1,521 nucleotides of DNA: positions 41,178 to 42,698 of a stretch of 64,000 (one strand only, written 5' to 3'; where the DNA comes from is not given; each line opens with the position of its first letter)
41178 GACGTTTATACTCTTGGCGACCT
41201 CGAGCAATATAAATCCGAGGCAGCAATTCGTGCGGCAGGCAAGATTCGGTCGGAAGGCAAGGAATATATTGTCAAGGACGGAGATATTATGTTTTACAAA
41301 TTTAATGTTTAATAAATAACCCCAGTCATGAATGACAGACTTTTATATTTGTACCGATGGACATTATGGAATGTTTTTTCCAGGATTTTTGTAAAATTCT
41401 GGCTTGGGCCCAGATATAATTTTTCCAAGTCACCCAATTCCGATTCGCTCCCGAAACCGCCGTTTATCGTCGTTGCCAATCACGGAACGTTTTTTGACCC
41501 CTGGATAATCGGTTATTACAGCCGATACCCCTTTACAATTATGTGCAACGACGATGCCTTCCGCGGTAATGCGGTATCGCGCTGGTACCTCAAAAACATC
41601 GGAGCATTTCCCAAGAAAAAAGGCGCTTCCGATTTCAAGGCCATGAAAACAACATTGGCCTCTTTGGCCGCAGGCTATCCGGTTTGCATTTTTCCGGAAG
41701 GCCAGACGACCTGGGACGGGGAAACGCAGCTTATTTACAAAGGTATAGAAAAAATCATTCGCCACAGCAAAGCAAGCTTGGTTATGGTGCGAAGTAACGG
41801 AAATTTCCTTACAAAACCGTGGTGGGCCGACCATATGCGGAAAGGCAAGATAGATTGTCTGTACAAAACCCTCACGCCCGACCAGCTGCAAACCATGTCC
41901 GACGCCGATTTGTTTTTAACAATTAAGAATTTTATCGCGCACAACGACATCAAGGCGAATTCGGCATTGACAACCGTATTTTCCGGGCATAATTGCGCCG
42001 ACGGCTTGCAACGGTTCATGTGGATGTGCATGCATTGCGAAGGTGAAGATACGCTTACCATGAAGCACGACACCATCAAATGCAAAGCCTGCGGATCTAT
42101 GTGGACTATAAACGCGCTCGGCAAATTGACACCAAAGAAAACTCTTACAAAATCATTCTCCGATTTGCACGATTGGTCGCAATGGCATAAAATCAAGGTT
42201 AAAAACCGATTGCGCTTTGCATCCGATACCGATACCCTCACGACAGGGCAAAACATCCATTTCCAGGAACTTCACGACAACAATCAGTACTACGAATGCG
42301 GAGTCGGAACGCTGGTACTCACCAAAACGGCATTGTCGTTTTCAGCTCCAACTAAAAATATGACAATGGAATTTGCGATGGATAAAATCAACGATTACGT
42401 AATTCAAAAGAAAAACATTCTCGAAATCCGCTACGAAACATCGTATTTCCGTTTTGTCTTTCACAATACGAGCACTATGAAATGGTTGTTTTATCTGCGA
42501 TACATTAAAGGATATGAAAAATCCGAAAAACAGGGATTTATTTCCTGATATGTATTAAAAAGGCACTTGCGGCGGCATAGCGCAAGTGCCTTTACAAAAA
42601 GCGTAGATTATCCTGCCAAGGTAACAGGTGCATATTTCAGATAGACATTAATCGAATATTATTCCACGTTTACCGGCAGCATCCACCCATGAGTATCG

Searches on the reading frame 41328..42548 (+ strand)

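Call 32: search_protein_families(library=pfam, proteins=[window:41328-42548:+], max_evalue=0.0001)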
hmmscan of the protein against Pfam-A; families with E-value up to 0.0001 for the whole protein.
window:41328-42548:+ (406 aa): 1 family
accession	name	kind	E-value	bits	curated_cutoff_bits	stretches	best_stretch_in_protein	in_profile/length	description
PF01553.26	Acyltransferase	-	3.2e-13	50.1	23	1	37-152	6-127/132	Acyltransferase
